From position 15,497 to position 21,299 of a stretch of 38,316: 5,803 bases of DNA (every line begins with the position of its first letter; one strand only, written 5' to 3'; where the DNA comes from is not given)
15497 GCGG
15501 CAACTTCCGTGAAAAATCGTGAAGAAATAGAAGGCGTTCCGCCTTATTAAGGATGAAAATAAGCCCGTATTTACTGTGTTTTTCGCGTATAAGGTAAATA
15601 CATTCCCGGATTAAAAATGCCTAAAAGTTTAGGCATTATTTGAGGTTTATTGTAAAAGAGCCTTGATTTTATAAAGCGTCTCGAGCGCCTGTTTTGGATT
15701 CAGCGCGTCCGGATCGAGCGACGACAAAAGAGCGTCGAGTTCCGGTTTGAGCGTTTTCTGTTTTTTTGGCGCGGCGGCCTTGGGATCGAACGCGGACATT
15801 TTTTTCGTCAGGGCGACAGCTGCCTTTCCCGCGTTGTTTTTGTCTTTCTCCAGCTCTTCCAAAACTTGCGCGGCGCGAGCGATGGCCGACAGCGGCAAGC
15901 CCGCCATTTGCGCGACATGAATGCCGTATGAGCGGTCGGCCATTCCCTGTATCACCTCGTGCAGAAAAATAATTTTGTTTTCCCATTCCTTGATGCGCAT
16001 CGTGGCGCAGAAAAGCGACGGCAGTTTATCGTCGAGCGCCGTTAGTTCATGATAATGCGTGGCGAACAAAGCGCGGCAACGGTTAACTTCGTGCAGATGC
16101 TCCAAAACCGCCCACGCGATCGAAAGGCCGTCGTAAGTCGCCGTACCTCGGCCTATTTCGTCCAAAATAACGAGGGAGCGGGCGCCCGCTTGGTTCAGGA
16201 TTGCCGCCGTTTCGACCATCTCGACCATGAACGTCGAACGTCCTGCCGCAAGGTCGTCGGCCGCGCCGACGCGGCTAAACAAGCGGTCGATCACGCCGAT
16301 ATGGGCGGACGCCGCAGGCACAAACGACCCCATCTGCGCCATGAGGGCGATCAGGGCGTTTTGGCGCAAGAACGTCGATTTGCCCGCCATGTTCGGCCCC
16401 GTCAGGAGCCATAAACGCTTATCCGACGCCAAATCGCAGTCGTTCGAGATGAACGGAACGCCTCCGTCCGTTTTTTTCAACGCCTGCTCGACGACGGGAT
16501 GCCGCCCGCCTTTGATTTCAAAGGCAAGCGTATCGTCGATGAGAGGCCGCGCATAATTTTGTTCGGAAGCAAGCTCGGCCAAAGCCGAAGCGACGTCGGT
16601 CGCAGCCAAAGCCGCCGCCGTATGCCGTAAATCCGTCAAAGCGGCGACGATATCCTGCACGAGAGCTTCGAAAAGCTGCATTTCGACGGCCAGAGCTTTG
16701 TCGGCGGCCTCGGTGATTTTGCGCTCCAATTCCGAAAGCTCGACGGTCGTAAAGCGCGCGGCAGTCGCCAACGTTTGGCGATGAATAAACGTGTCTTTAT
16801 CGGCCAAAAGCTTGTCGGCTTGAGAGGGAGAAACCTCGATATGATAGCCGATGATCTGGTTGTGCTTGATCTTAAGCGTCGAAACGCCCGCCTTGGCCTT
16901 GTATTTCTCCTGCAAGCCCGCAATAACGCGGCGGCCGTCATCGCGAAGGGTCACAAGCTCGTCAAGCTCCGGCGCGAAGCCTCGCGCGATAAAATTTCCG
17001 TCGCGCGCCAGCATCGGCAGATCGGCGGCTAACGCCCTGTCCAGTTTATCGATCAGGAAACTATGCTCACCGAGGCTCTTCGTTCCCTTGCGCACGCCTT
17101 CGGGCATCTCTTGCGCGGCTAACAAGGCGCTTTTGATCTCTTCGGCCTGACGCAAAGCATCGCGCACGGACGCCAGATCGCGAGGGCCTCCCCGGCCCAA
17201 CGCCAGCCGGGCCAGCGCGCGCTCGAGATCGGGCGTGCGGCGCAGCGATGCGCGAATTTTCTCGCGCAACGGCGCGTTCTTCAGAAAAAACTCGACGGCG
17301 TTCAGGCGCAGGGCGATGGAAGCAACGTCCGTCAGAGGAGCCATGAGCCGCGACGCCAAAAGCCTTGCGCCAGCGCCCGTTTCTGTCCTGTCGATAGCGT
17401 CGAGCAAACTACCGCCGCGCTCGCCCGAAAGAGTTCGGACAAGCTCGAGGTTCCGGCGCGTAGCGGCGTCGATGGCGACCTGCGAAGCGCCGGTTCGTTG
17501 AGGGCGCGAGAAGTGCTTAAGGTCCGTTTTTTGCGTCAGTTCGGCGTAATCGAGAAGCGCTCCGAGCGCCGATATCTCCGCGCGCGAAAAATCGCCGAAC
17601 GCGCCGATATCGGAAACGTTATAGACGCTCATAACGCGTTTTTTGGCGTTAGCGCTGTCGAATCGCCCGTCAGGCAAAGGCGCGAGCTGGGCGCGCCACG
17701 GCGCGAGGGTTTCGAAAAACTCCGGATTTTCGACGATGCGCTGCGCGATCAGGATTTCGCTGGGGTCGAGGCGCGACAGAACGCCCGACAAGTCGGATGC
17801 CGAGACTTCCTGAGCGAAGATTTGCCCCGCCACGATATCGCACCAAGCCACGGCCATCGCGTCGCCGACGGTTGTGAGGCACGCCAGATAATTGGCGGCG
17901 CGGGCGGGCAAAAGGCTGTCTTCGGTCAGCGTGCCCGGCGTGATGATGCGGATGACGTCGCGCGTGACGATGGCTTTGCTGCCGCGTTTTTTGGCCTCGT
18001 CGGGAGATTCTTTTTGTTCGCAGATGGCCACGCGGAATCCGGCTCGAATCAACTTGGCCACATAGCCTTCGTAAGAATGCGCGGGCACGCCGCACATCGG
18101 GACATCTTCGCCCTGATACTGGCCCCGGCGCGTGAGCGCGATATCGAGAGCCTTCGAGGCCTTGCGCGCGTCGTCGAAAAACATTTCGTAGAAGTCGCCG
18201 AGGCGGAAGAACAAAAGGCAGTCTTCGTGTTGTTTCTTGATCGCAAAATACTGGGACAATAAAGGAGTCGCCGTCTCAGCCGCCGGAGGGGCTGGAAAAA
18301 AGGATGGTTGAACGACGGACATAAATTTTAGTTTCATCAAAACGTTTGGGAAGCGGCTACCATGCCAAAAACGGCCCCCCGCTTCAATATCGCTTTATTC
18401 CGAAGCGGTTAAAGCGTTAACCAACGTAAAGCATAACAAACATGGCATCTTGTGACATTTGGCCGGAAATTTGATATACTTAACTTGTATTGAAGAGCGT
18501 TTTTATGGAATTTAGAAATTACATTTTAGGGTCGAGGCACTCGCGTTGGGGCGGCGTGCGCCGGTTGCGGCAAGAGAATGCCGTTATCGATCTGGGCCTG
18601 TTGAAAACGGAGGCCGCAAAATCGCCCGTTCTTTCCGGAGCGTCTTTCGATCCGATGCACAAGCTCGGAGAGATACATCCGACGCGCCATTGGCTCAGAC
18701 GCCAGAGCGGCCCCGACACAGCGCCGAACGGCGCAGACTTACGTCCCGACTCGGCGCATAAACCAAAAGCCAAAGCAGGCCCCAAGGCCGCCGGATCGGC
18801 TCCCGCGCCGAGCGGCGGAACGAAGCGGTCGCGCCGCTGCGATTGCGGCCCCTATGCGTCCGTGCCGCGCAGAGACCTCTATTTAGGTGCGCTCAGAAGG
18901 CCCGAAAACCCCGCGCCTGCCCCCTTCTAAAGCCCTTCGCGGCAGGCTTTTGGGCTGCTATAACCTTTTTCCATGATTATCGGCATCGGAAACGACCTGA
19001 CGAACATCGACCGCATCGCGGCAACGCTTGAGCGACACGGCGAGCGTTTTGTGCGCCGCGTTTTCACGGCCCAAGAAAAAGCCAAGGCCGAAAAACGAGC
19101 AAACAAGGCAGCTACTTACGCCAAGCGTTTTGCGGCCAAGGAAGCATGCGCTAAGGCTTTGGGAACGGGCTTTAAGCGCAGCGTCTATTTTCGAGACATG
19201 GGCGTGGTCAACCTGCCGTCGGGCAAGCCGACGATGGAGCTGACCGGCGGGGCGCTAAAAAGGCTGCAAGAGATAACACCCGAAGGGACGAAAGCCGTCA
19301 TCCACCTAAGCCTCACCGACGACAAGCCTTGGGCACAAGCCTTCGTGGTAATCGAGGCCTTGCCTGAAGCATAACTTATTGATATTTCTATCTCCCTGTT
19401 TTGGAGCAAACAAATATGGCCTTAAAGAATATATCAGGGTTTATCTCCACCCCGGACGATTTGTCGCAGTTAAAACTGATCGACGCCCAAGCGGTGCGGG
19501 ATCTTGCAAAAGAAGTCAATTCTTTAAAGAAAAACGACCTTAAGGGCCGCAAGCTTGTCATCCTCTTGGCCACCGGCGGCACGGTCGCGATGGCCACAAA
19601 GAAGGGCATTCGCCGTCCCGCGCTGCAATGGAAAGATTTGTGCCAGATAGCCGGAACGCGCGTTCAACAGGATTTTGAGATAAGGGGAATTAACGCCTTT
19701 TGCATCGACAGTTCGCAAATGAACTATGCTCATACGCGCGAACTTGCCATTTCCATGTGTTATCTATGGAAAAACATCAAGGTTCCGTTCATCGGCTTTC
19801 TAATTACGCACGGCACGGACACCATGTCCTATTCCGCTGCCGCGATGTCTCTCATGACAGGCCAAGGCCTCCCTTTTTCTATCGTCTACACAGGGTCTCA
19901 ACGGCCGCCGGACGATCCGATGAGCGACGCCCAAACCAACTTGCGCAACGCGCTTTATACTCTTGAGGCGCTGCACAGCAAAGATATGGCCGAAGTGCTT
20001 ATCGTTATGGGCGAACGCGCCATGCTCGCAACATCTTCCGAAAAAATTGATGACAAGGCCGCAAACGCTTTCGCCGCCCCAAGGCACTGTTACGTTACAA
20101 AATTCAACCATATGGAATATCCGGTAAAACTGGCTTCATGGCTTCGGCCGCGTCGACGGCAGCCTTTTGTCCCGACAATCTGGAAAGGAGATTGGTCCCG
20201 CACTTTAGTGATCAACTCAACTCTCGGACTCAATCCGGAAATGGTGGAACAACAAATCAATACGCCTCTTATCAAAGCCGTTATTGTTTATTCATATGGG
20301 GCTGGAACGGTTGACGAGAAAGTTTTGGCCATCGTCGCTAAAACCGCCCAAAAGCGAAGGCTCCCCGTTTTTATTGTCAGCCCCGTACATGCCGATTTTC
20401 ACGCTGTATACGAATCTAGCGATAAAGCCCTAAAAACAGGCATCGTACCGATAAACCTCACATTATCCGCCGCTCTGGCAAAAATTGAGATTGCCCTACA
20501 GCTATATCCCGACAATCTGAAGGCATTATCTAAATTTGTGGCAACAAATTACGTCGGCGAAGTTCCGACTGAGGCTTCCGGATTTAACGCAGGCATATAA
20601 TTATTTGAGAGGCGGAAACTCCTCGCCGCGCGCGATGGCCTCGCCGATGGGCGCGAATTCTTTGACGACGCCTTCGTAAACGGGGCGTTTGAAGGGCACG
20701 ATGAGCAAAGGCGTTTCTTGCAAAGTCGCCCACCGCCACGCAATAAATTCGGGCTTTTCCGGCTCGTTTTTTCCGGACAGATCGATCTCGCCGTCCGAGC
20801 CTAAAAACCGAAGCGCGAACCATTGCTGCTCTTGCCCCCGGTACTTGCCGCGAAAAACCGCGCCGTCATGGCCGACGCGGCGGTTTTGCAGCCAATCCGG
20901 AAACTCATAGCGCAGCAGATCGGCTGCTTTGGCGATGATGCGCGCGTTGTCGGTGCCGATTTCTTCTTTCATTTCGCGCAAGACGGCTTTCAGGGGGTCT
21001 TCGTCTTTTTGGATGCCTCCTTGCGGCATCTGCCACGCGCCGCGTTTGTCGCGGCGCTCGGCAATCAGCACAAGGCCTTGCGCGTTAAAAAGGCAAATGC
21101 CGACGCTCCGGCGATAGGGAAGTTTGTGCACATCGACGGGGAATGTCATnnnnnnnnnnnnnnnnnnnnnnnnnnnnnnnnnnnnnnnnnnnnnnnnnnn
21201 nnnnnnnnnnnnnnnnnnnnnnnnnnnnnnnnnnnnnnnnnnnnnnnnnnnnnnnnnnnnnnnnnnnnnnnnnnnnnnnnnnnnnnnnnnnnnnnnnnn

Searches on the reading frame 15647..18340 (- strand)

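Call 8: search_protein_families(library=pfam, proteins=[window:15647-18340:-], max_evalue=0.001)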
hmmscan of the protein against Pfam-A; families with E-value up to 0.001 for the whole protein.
window:15647-18340:- (897 aa): 5 families
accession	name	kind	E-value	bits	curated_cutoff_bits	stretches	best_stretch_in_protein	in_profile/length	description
PF00488.27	MutS_V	-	4e-85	285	30.2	1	644-831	1-188/188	MutS domain V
PF05192.23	MutS_III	-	1.5e-45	156.4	34.1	1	293-588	1-194/194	MutS domain III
PF01624.25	MutS_I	-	8e-42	142.5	20.6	1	25-141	1-112/113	MutS domain I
PF05190.23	MutS_IV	-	3.3e-21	75.8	22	1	454-547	1-91/92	MutS family domain IV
PF05188.22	MutS_II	-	5.9e-18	66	25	1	150-277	1-132/133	MutS domain II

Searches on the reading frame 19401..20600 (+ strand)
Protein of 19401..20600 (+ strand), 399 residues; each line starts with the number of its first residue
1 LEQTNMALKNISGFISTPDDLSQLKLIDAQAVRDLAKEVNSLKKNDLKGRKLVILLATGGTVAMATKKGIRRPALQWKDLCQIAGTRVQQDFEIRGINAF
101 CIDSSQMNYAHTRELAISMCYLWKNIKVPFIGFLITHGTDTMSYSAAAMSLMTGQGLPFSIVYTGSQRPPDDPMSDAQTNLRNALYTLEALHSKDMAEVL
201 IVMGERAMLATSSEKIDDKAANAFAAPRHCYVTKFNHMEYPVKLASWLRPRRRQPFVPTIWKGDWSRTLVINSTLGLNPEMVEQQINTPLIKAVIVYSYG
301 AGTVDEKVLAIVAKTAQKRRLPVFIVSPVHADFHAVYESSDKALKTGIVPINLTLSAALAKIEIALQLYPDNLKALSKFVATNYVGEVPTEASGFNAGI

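Call 8: search_protein_families(library=pfam, proteins=[window:19401-20600:+], max_evalue=0.001)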
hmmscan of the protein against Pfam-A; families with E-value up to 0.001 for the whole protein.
window:19401-20600:+ (399 aa): 2 families
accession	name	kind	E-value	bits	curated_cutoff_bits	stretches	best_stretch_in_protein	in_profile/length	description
PF00710.25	Asparaginase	-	2.6e-36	125.4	22.5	1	53-238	2-183/193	Asparaginase, N-terminal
PF17763.6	Asparaginase_C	-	3.5e-06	27.4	34.6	1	270-370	4-105/114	Glutaminase/Asparaginase C-terminal domain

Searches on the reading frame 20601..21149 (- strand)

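Call 8: search_protein_families(library=pfam, proteins=[window:20601-21149:-], max_evalue=0.001)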
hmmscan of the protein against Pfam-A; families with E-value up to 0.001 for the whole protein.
window:20601-21149:- (182 aa): 1 family
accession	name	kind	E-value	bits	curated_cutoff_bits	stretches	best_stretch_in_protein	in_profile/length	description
PF00293.34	NUDIX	-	8.5e-22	78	21.1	1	12-159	2-132/134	NUDIX domain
